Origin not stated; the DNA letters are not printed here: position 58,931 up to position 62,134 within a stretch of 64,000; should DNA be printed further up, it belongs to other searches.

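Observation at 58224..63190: Opposite-strand five-gene cassette: membrane proteins, giant FtsK/HerA/VirB4-like ATPase and Replic_Relax-like wHTH protein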

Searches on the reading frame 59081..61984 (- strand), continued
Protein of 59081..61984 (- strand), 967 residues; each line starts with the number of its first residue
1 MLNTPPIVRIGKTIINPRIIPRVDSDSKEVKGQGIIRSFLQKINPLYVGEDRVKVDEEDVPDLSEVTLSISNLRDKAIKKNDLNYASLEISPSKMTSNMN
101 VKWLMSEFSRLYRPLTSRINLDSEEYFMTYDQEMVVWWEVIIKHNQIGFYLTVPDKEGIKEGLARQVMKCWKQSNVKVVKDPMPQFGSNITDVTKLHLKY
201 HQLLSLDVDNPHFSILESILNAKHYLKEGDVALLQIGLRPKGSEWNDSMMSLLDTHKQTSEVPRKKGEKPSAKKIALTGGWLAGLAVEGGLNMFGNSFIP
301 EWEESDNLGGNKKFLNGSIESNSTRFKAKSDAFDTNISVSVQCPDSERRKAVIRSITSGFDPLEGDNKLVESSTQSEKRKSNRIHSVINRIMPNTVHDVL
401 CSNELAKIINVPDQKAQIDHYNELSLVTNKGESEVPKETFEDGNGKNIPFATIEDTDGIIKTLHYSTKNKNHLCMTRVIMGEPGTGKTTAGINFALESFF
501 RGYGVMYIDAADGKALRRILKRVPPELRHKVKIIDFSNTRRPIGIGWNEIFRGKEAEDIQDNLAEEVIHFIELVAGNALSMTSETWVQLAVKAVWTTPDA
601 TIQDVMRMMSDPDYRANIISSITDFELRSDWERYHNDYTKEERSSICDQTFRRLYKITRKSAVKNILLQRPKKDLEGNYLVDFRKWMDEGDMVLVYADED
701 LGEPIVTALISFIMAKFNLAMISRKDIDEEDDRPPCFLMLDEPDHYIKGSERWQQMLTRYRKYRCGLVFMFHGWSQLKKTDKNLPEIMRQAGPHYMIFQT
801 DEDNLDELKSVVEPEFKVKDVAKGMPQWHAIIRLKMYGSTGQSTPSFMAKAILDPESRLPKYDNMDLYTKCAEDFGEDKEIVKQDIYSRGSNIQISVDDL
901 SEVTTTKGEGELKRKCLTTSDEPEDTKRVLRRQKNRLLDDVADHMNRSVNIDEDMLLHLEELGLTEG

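Call 15: search_protein_families(library=pfam, proteins=[P0002, P0003, P0040, P0041, P0029], max_evalue=0.1)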
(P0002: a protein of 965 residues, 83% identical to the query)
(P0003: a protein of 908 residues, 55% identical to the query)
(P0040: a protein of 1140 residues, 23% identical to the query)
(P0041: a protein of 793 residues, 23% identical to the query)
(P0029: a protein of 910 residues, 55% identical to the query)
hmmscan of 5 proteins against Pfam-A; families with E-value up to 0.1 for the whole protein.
P0002 (965 aa): 5 families
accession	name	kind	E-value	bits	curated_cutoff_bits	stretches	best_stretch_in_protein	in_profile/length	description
PF13401.12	AAA_22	-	0.0033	18.2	27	0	479-530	9-60/130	AAA domain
PF20720.3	nSTAND3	-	0.014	15.5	27.2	1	479-520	21-60/155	Novel STAND NTPase 3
PF06745.19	ATPase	-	0.014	15.3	26.6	1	479-509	23-54/231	KaiC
PF02153.23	PDH_N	-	0.057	13.4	26.5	0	453-503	74-122/154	Prephenate dehydrogenase, nucleotide-binding domain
PF01695.23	IstB_IS21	-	0.082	12.8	24.1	0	479-513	96-130/238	IstB-like ATP binding protein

P0003 (908 aa): 10 families
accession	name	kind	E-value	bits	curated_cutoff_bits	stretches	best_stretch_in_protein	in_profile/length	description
PF20720.3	nSTAND3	-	3.5e-05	24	27.2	1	418-460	21-61/155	Novel STAND NTPase 3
PF01695.23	IstB_IS21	-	0.00042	20.3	24.1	1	418-477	96-152/238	IstB-like ATP binding protein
PF13401.12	AAA_22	-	0.0006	20.6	27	1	418-460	9-51/130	AAA domain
PF06745.19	ATPase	-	0.00072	19.4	26.6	1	419-448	24-54/231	KaiC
PF01656.29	CbiA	-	0.00084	19.7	25.4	1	424-630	9-54/125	CobQ/CobB/MinD/ParA nucleotide binding domain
PF13479.12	AAA_24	-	0.029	14.7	27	1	418-449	6-29/195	AAA domain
PF05729.18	NACHT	-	0.033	14.4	26.7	1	418-438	4-24/167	NACHT domain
PF00004.35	AAA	-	0.048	14.5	21.2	0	419-438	3-22/131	ATPase family associated with various cellular activities (AAA)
PF08477.19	Roc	-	0.082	13.6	27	0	418-444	3-29/119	Ras of Complex, Roc, domain of DAPkinase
PF24404.1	nSTAND_NTPase7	-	0.096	12.1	27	0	419-452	17-50/399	Novel STAND NTPase 7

P0040 (1140 aa): 11 families
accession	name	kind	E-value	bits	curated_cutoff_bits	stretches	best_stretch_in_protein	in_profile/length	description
PF10412.15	TrwB_AAD_bind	-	5.3e-11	42.5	20.5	1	387-712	6-317/387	Type IV secretion-system coupling protein DNA-binding domain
PF02534.20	T4SS-DNA_transf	-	9e-11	41.7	20.1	2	613-713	274-378/468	Type IV secretory system Conjugative DNA transfer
PF12728.13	HTH_17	-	3.5e-10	40.4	27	1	1077-1127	2-51/51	Helix-turn-helix domain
PF12696.13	TraG-D_C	-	2.5e-07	31.1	22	1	644-713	3-75/126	TraM recognition site of TraD and TraG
PF01935.23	DUF87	-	7.7e-06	26.6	23.2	1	396-439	23-67/220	Helicase HerA, central domain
PF13191.12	AAA_16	-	1.4e-05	26.1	32.6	1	391-437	19-63/167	AAA ATPase domain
PF25199.1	nSTAND_NTPase5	-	0.0019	18.5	34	1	388-447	32-93/145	Novel STAND NTPase 5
PF01580.24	FtsK_SpoIIIE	-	0.05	13.5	24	0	395-418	37-61/221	FtsK/SpoIIIE family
PF13555.12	AAA_29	-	0.062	13.5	27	0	398-413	24-39/61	P-loop containing region of AAA domain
PF05621.17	TniB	-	0.062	13.2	22.4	0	384-413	23-52/189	Bacterial TniB protein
PF05872.18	HerA_C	-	0.067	12.3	22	0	385-437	10-62/502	Helicase HerA-like C-terminal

P0041 (793 aa): 10 families
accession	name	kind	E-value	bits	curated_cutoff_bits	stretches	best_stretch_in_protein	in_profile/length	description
PF01935.23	DUF87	-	7.3e-07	29.9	23.2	1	385-611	27-218/220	Helicase HerA, central domain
PF12846.13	AAA_10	-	4.6e-05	23.1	27.5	1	379-518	19-158/362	AAA-like domain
PF10412.15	TrwB_AAD_bind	-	0.00022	20.7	20.5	1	372-423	6-57/387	Type IV secretion-system coupling protein DNA-binding domain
PF12696.13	TraG-D_C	-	0.00087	19.7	22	1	627-689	2-69/126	TraM recognition site of TraD and TraG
PF19044.6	P-loop_TraG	-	0.001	18.2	25.8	1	379-416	27-64/413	TraG P-loop domain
PF13401.12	AAA_22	-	0.011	16.5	27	0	382-418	6-42/130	AAA domain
PF03193.22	RsgA_GTPase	-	0.011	16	30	1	353-404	78-129/174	RsgA GTPase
PF20720.3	nSTAND3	-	0.035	14.2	27.2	0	384-416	20-52/155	Novel STAND NTPase 3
PF12775.13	AAA_7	-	0.054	13.5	25.8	0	378-404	30-56/181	P-loop containing dynein motor region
PF03308.22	MeaB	-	0.087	12.2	23.1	0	375-419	27-73/273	Methylmalonyl Co-A mutase-associated GTPase MeaB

P0029 (910 aa): 14 families
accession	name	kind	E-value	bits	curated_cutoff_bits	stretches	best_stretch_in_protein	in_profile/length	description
PF20720.3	nSTAND3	-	1.9e-05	24.9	27.2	1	421-454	21-54/155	Novel STAND NTPase 3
PF06745.19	ATPase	-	0.00012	22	26.6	1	422-451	24-54/231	KaiC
PF01695.23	IstB_IS21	-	0.00089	19.3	24.1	1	421-473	96-145/238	IstB-like ATP binding protein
PF01656.29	CbiA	-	0.0035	17.8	25.4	1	427-570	9-54/125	CobQ/CobB/MinD/ParA nucleotide binding domain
PF13401.12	AAA_22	-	0.0093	16.7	27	0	421-441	9-29/130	AAA domain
PF13479.12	AAA_24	-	0.02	15.2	27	1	421-455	6-32/195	AAA domain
PF00004.35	AAA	-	0.024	15.5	21.2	0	422-454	3-32/131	ATPase family associated with various cellular activities (AAA)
PF16575.11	CLP1_P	-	0.026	14.8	26.6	0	424-453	1-30/188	mRNA cleavage and polyadenylation factor CLP1 P-loop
PF08433.16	KTI12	-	0.032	14.2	22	0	421-473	5-57/271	Chromatin associated protein KTI12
PF05729.18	NACHT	-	0.039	14.2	26.7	1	421-441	4-24/167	NACHT domain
PF08477.19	Roc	-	0.056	14.1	27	0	421-455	3-38/119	Ras of Complex, Roc, domain of DAPkinase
PF24404.1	nSTAND_NTPase7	-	0.068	12.6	27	0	422-458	17-53/399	Novel STAND NTPase 7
PF03796.21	DnaB_C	-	0.08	12.7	27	0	421-468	23-73/255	DnaB-like helicase C terminal domain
PF13481.12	AAA_25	-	0.084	12.9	27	0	421-445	37-60/195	AAA domain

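Call 17: search_solved_structures(query=A1, max_evalue=1, show_alignments=3)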
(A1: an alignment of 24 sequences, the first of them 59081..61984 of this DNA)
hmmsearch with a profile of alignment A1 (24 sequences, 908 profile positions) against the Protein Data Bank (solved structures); distinct sequences matched with E-value up to 1: 5.
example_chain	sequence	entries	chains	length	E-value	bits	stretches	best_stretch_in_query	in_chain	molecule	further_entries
5bq5_A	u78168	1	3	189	0.019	16.3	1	419-453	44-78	Insertion sequence IS5376 putative ATP-binding protein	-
8q4d_E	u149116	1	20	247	0.028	15.7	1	419-453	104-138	Insertion sequence IS5376 putative ATP-binding protein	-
8q3w_A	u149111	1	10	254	0.03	15.6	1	419-453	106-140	Insertion sequence IS5376 putative ATP-binding protein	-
3bfv_A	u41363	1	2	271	0.38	12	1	415-451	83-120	Membrane protein CapA1, Protein tyrosine kinase,Protein tyrosine kinase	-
4jmp_A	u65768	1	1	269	0.38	12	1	415-451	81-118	C-terminal fragment of CapA, Protein tyrosine kinase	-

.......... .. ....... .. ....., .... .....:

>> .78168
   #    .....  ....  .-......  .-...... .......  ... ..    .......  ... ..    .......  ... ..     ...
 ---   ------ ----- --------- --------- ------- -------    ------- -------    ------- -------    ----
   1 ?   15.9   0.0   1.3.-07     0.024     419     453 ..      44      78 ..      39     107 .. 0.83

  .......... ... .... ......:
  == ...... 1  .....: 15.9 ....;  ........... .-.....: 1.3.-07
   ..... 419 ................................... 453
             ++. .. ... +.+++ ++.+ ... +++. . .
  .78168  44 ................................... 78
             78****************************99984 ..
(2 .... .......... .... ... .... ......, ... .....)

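Call 35: search_dna_similar(query=window:59081-61984:-, collection=plasmids, mode=protein, max_rows=25, max_evalue=0.001)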
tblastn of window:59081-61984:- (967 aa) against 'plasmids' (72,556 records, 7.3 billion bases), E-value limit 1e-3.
Records with a match: 100; places in all: 116; records where one place covers at least 80% of the query: 22.
Best place of each record, by identity: <60% 100.
By first word of the organism name: Bacillus 54; Clostridium 29; Streptomyces 3; Embleya 2; Halomontanus 2; Natrinema 2; Alicyclobacillus 1; Thermoactinomyces 1; Laceyella 1; Peribacillus 1; and 4 more.
By predicted mobility (MOB-suite, as given by PLSDB): non-mobilizable 83; mobilizable 17.
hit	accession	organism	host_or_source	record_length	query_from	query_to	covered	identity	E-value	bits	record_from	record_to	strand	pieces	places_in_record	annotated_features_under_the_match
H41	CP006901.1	Clostridium botulinum Prevot_594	Isolate microbial culture,ham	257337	84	887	83%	26.2%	3e-51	205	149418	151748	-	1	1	AAA-like domain protein | putative bacitracin transport ATP-binding protein BcrA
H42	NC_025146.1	Clostridium botulinum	-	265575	112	899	81%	26.4%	4e-51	204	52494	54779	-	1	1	hypothetical protein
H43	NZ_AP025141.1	Clostridium botulinum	Homo sapiens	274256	112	899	81%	26.3%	4e-50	201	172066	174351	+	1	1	ATP-binding protein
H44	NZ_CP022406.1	Clostridium sporogenes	-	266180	112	894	81%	26.5%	8e-51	203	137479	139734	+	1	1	ATP-binding protein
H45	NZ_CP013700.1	Clostridium sporogenes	Microbial isolate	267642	112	894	81%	26.3%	3e-51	204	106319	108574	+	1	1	ATP-binding protein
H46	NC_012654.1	Clostridium botulinum Ba4 str. 657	-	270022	112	894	81%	26.2%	5e-51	204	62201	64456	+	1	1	ATP-binding protein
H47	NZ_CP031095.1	Clostridium botulinum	Homo sapiens,human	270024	112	894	81%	26.2%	5e-51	204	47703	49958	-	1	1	ATP-binding protein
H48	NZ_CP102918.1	Clostridium botulinum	Pate collected as part of botulism ...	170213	112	894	81%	26.1%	9e-50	200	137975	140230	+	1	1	hypothetical protein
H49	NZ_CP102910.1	Clostridium botulinum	Homo sapiens,Fecal sample from botulism ...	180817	112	894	81%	26.1%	9e-50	200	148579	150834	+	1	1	hypothetical protein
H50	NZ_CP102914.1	Clostridium botulinum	Homo sapiens,Fecal sample from botulism ...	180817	112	894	81%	26.1%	9e-50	200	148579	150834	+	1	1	hypothetical protein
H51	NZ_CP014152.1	Clostridium botulinum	Microbial isolate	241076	112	894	81%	26.1%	3e-50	202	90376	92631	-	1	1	hypothetical protein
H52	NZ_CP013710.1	Clostridium botulinum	Microbial isolate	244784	112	894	81%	26.1%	3e-50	202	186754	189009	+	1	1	hypothetical protein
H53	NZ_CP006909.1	Clostridium botulinum CDC_1436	Isolate microbial culture,stool (infant)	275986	112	894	81%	26.1%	8e-50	200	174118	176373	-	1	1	ATP-binding protein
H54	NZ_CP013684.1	Clostridium botulinum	Microbial isolate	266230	112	894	81%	26.0%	3e-49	199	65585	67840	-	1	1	ATP-binding protein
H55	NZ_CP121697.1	Clostridium botulinum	Homo sapiens,human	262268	112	894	81%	26.0%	3e-49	198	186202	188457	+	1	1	ATP-binding protein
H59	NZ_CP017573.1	Bacillus thuringiensis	whole organism,soil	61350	111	897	81%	23.3%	1e-20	106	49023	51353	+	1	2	ATP-binding protein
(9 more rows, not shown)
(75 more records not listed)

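Call 37: get_annotated_region(hit=H46, flank=9000)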
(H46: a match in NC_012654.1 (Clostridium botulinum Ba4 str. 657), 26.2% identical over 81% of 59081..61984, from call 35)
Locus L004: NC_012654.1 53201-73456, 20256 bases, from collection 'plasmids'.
description: Clostridium botulinum Ba4 str. 657 plasmid pCLJ, complete sequence
organism: Clostridium botulinum Ba4 str. 657 (NCBI taxid 515621)
taxonomy: Bacteria; Bacillota; Clostridia; Eubacteriales; Clostridiaceae; Clostridium; Clostridium botulinum; Clostridium botulinum Ba4 str. 657
host: -; source: -; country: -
typing (MOB-suite, as given by PLSDB): non-mobilizable; replicon rep_cluster_1536; mating-pair formation MPF_T
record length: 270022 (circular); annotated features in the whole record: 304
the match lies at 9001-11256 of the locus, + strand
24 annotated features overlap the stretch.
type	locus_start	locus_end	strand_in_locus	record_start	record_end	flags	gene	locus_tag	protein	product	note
CDS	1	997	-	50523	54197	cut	-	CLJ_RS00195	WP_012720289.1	DUF6273 domain-containing protein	-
CDS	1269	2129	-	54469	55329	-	-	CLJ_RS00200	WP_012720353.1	hypothetical protein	-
CDS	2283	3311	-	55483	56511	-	-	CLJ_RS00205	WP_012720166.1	hypothetical protein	-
CDS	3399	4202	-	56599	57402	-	-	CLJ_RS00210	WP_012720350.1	hypothetical protein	-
CDS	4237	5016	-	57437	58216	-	-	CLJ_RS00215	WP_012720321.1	hypothetical protein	-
CDS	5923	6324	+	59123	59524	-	tnpA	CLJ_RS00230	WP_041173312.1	IS200/IS605 family transposase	-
CDS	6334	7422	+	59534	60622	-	tnpB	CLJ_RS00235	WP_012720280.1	IS200/IS605 family element RNA-guided endonuclease TnpB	-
CDS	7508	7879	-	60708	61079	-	-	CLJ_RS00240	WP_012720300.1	hypothetical protein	-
CDS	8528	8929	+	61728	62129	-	-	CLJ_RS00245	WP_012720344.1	hypothetical protein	-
CDS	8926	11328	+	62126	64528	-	-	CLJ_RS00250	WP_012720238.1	ATP-binding protein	-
CDS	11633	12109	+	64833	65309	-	-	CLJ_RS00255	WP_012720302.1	hypothetical protein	-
CDS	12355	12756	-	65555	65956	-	-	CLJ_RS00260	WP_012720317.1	hypothetical protein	-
CDS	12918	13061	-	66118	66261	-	-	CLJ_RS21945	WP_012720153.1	hypothetical protein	-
CDS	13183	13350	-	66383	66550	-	-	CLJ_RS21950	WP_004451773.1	hypothetical protein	-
CDS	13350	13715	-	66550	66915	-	-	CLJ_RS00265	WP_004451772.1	hypothetical protein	-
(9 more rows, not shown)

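Call 38: get_annotated_region(hit=H59, flank=8000)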
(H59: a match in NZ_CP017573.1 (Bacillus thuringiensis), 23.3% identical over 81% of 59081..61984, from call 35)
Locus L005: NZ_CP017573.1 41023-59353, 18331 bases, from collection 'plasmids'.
description: Bacillus thuringiensis strain SCG04-02 plasmid PSCG61, complete sequence
organism: Bacillus thuringiensis (NCBI taxid 1428)
taxonomy: Bacteria; Bacillota; Bacilli; Bacillales; Bacillaceae; Bacillus; Bacillus thuringiensis
host: -; source: whole organism,soil; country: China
typing (MOB-suite, as given by PLSDB): mobilizable; replicon rep_cluster_920; relaxase MOBC
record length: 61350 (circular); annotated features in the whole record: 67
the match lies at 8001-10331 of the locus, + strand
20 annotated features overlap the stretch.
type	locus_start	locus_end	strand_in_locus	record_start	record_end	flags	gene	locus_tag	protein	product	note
CDS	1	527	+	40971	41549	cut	thsB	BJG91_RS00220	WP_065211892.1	Thoeris anti-phage system ThsA activator ThsB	-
CDS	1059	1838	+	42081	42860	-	-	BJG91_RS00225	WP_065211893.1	DUF6414 family protein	-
CDS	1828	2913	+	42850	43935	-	-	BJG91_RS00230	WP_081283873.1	AAA family ATPase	-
CDS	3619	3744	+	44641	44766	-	-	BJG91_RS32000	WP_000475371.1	hypothetical protein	-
CDS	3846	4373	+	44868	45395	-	-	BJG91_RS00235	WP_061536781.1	hypothetical protein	-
CDS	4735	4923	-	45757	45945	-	-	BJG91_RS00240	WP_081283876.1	aspartyl-phosphate phosphatase Spo0E family protein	-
CDS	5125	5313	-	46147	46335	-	hfq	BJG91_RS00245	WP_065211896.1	RNA chaperone Hfq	GO:0016070 - RNA metabolic process [Evidence IEA]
CDS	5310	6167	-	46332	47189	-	-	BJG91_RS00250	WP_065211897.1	hypothetical protein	-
CDS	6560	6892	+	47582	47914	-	-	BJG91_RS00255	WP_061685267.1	hypothetical protein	-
CDS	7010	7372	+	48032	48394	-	-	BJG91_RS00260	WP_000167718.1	hypothetical protein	-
CDS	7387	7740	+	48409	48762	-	-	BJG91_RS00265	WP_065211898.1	hypothetical protein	-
CDS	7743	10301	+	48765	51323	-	-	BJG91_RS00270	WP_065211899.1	ATP-binding protein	-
CDS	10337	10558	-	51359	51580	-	-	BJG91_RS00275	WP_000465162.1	helix-turn-helix transcriptional regulator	-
CDS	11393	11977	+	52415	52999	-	-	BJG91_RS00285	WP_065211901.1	hypothetical protein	-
CDS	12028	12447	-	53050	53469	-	-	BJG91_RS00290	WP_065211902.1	hypothetical protein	-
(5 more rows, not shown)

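Call 39: predict_structure(alignment_id=A1)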
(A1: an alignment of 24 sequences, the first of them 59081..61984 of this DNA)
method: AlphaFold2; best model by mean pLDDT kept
length: 967 residues; sequences in the alignment: 24
mean_pLDDT: 69.1   pTM: 0.49
mean pLDDT of the five models: 69.1, 67.1, 66.1, 63.8, 57.7
residues with pLDDT >= 90: 109; 70-90: 455; 50-70: 202; < 50: 201
segments of 3 or more residues with pLDDT < 50: 1-76, 260-270, 288-290, 294-305, 307-317, 413-434, 813-816, 823-835, 890-925, 965-967
pLDDT, mean of each block of 10 residues (from residue 1): 29 31 28 35 34 38 37 49 83 65 88 77 60 88 86 86 83 70 84 86 74 75 84 93 82 68 42 52 51 43 42 49 80 91 90 87 72 74 87 74 84 46 40 54 78 61 79 81 75 92 90 86 94 87 75 63 77 71 84 75 81 86 84 88 76 59 71 84 88 86 76 82 66 83 76 78 85 74 73 65 66 50 42 51 54 83 92 87 68 41 36 31 50 66 60 65 52
secondary structure, 60 per line:
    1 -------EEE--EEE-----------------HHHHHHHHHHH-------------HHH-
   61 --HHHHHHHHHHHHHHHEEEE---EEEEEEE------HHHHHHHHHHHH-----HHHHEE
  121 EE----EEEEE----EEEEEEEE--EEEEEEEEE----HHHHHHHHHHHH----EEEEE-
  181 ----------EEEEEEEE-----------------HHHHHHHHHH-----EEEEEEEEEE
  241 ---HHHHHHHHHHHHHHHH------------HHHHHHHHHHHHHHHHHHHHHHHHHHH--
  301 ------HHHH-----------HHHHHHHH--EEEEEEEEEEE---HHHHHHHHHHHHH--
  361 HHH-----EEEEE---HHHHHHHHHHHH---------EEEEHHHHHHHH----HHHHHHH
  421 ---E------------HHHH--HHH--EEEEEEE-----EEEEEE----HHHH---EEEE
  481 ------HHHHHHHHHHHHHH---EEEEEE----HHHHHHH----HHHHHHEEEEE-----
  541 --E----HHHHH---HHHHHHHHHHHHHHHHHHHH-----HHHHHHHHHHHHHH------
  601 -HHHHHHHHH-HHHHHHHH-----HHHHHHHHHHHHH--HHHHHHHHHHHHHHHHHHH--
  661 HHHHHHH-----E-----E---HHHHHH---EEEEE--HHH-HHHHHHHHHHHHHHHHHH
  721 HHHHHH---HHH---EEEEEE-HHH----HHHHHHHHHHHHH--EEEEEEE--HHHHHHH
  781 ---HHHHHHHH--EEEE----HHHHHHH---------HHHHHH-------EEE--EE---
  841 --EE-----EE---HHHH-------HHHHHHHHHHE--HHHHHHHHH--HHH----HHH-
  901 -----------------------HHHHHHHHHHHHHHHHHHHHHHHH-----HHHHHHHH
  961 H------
elements in order (helices of 4 or more, strands of 3 or more residues): E8-10 E13-15 H33-43 H63-77 E78-81 E85-91 H98-109 H115-118 E119-122 E127-131 E136-143 E146-154 H159-170 E175-179 E191-198 H216-225 E231-240 H244-259 H272-298 H307-310 H322-329 E332-342 H346-358 E369-373 H377-388 E398-401 H402-409 H414-420 H437-440 E448-454 E460-465 H470-473 E477-480 H487-500 E504-509 H514-520 H525-530 E531-535 H548-552 H556-575 H581-594 H602-610 H612-619 H625-637 H640-658 H661-667 H683-688 E692-696 H703-726 E736-741 H750-762 E765-771 H774-780 H784-791 E794-797 H802-808 H818-823 E831-833 H855-858 H866-875 H879-887 H924-947 H953-961

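Call 65: search_protein_families(library=pfam, proteins=[L002:4911-7169:+, L004:8926-11328:+, L005:7743-10301:+, L001:4950-7670:+], max_evalue=0.01)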
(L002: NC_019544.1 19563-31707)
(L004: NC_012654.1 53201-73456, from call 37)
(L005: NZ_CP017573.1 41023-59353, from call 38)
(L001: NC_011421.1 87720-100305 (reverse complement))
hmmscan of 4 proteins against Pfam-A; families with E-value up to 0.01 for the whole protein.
L002:4911-7169:+ (752 aa): 0 families

L004:8926-11328:+ (800 aa): 0 families

L005:7743-10301:+ (852 aa): 0 families

L001:4950-7670:+ (906 aa): 4 families
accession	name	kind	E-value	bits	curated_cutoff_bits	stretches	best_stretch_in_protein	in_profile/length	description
PF20720.3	nSTAND3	-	8.6e-06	26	27.2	1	418-451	21-54/155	Novel STAND NTPase 3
PF13401.12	AAA_22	-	0.00035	21.3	27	1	418-473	9-64/130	AAA domain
PF01695.23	IstB_IS21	-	0.00057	19.9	24.1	1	402-452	85-130/238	IstB-like ATP binding protein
PF06745.19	ATPase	-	0.00066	19.5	26.6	1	419-446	24-52/231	KaiC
